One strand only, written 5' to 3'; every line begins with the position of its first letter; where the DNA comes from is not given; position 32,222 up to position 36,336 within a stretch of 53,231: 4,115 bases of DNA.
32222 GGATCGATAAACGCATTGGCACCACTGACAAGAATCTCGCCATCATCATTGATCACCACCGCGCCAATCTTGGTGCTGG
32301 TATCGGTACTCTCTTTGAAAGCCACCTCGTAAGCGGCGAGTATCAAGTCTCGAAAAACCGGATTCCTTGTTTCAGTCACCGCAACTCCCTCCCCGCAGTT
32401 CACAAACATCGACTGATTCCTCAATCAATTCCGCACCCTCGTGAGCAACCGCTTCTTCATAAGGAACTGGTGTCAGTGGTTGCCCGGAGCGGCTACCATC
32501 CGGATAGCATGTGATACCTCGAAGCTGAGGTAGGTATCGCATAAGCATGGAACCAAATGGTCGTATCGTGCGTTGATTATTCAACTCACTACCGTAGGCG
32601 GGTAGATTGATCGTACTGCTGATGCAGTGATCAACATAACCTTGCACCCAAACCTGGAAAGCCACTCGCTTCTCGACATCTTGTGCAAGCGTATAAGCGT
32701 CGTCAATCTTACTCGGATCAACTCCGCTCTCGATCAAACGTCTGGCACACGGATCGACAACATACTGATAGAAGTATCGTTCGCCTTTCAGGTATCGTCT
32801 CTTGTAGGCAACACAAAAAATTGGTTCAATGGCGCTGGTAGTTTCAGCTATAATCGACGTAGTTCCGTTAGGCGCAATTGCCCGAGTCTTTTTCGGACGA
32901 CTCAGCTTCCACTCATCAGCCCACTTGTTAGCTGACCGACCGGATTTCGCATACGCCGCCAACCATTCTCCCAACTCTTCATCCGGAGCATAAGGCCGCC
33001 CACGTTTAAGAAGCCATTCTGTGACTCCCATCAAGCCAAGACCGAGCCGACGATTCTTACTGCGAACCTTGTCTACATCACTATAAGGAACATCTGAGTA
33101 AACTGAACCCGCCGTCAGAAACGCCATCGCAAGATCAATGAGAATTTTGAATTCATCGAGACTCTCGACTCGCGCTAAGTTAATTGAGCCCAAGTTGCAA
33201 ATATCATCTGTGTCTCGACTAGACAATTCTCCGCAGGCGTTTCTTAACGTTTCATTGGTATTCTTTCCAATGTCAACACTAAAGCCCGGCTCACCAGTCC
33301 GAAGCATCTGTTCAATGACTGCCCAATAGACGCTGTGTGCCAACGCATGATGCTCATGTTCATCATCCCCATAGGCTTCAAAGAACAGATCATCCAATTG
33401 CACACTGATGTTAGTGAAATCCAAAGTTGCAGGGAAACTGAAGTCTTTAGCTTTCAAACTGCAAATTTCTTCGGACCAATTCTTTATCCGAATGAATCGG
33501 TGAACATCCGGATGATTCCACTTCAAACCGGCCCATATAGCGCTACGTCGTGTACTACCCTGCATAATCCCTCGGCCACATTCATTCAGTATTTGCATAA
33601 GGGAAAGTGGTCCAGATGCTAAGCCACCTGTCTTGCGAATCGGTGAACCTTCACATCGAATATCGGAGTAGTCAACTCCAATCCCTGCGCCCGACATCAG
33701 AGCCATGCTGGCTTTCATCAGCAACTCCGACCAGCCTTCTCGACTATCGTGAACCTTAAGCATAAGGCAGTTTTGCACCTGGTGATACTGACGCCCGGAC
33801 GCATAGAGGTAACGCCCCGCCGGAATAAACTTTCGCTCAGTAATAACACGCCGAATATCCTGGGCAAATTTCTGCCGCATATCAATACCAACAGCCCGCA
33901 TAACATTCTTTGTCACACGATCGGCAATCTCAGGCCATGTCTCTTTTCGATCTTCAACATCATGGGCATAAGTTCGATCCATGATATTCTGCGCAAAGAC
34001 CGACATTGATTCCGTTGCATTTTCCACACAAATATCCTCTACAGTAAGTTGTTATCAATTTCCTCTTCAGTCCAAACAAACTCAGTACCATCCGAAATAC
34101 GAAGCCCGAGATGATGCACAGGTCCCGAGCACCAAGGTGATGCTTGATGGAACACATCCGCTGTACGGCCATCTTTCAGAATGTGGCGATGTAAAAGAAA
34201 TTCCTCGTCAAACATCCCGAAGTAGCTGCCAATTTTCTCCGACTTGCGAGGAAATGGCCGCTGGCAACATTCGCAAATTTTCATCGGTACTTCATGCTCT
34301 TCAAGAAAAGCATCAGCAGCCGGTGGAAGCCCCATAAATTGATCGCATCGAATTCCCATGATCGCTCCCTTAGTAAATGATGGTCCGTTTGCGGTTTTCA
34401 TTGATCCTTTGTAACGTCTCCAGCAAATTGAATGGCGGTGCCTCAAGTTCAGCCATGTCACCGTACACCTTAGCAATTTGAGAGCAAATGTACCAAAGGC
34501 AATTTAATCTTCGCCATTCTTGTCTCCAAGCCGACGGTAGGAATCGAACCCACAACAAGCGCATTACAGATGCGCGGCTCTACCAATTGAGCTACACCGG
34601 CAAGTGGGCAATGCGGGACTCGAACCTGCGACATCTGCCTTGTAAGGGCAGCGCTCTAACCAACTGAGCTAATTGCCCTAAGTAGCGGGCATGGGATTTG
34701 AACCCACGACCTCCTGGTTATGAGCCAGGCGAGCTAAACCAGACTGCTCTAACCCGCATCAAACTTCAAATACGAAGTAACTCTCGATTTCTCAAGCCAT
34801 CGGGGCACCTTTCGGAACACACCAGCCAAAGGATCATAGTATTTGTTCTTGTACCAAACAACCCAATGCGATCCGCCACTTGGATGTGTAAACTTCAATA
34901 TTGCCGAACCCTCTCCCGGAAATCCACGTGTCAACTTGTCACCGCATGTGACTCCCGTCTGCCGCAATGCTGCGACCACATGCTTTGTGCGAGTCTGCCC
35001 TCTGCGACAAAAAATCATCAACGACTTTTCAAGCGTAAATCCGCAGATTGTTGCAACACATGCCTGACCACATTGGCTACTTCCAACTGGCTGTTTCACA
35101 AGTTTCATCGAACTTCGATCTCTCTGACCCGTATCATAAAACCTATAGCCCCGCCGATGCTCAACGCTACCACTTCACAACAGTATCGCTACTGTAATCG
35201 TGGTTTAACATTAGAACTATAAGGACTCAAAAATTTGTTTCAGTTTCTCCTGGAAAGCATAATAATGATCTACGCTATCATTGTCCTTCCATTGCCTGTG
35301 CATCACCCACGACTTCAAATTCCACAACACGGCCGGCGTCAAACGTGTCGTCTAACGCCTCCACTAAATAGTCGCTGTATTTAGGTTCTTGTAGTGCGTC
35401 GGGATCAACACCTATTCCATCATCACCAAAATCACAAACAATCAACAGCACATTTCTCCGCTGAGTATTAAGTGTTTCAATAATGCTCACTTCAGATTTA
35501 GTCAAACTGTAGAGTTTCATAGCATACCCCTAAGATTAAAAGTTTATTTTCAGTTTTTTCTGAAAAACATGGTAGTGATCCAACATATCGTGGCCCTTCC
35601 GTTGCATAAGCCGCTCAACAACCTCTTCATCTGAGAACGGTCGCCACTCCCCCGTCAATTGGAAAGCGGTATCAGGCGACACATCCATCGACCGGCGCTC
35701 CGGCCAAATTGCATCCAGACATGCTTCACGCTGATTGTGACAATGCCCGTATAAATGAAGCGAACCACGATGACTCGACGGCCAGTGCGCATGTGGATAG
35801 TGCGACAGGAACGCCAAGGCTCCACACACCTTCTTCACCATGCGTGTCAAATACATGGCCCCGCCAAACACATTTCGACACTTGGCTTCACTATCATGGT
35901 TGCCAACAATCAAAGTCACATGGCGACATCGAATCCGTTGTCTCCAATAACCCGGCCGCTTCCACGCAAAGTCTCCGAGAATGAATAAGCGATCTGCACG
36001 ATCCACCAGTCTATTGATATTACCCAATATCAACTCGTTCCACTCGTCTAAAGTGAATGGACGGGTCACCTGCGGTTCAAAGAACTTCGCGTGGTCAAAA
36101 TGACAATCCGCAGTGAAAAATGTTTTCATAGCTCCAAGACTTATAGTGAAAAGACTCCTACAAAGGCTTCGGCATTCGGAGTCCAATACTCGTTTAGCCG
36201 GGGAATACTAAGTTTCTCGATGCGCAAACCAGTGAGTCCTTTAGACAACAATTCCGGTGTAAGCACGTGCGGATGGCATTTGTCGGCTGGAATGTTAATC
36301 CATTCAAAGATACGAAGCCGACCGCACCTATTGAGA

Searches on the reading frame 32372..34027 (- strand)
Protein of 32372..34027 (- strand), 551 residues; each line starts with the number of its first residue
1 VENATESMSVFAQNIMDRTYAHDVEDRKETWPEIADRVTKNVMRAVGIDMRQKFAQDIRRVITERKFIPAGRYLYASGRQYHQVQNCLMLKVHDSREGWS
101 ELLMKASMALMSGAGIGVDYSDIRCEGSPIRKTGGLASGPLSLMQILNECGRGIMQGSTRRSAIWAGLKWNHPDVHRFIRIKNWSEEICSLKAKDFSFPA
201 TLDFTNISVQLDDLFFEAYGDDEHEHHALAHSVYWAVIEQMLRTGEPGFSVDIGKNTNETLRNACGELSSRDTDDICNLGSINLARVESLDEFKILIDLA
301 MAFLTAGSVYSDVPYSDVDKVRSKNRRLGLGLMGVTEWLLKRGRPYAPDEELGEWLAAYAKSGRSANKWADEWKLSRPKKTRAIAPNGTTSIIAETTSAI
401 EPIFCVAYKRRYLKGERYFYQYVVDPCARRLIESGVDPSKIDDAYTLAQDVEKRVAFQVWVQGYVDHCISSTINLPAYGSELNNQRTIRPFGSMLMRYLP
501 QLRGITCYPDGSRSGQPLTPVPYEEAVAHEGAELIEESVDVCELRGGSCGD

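Call 6: search_protein_families(library=pfam, proteins=[window:32372-34027:-], max_evalue=0.01)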
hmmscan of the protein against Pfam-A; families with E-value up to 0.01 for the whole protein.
window:32372-34027:- (551 aa): 4 families
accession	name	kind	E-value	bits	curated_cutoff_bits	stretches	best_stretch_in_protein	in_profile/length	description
PF02867.20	Ribonuc_red_lgC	-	4e-49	168.1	23.9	3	86-224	2-130/523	Ribonucleotide reductase, barrel domain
PF21995.1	RNR-II_ins_dom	-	2.2e-06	28.3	27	1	80-149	27-102/107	B12-dependent ribonucleotide reductase, insertion domain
PF00317.26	Ribonuc_red_lgN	-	0.00026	21.4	28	1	9-80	4-75/77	Ribonucleotide reductase, all-alpha domain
PF17975.6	RNR_Alpha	-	0.0014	19.5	26.4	0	9-78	18-100/101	Ribonucleotide reductase alpha domain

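Call 7: search_protein_families(library=phrogs, proteins=[window:32372-34027:-], max_evalue=0.01)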
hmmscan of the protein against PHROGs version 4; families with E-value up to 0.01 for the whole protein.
window:32372-34027:- (551 aa): 6 families
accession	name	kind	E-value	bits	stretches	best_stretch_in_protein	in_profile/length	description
phrog_84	-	DNA, RNA and nucleotide metabolism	3.7e-64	218.3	2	24-352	221-585/975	ribonucleoside-diphosphate reductase large subunit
phrog_367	-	DNA, RNA and nucleotide metabolism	1.2e-60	206.5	3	141-492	263-640/701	ribonucleotide reductase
phrog_3987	-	DNA, RNA and nucleotide metabolism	5.2e-15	56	1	52-223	187-348/467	ribonucleotide reductase large subunit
phrog_3844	-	moron, auxiliary metabolic gene and host takeover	1.2e-14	55.1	2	252-346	134-232/451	NrdA-like aerobic NDP reductase large subunit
phrog_6132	-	DNA, RNA and nucleotide metabolism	0.0003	21.1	1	19-157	151-288/530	ribonucleotide reductase large subunit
phrog_30939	-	DNA, RNA and nucleotide metabolism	0.00048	19.1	1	74-359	488-769/977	ribonucleotide reductase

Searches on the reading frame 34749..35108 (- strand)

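Call 6: search_protein_families(library=pfam, proteins=[window:34749-35108:-], max_evalue=0.01)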
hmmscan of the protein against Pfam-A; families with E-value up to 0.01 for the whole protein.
window:34749-35108:- (119 aa): 1 family
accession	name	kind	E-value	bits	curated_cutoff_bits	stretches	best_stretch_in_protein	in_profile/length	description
PF19436.4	ACS_CODH_B_C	-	0.0053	16.8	25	1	3-99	103-199/245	ACS/CODH beta subunit C-terminal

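Call 7: search_protein_families(library=phrogs, proteins=[window:34749-35108:-], max_evalue=0.01)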
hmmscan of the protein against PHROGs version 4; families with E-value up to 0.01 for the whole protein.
window:34749-35108:- (119 aa): 1 family
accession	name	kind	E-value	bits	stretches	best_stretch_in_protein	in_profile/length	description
phrog_4049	-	unknown function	0.0055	17.5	1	1-55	3-57/145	-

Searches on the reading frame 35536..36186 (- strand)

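Call 6: search_protein_families(library=pfam, proteins=[window:35536-36186:-], max_evalue=0.01)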
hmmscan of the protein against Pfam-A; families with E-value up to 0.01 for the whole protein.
window:35536-36186:- (216 aa): 1 family
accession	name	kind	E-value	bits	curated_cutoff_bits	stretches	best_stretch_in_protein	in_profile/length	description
PF00149.33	Metallophos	-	0.00021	22.3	21.5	1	20-201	1-182/191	Calcineurin-like phosphoesterase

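Call 7: search_protein_families(library=phrogs, proteins=[window:35536-36186:-], max_evalue=0.01)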
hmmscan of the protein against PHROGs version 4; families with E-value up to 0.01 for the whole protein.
window:35536-36186:- (216 aa): 2 families
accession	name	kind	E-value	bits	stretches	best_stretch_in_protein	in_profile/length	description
phrog_547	-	other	2e-33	116.5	1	17-201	26-207/245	phosphoesterase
phrog_1649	-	other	0.0023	17.6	1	18-105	34-111/308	metallo-phosphoesterase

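Call 28: search_protein_families(library=ncbifam, proteins=[window:35536-36186:-], max_evalue=0.01)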
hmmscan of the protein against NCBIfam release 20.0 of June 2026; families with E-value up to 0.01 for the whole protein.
window:35536-36186:- (216 aa): 1 family
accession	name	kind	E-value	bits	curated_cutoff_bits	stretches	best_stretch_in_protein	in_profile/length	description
TIGR04123.1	P_estr_lig_assc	hypoth_equivalog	8.2e-05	22.1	150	1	21-150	22-151/207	ligase-associated DNA damage response endonuclease PdeM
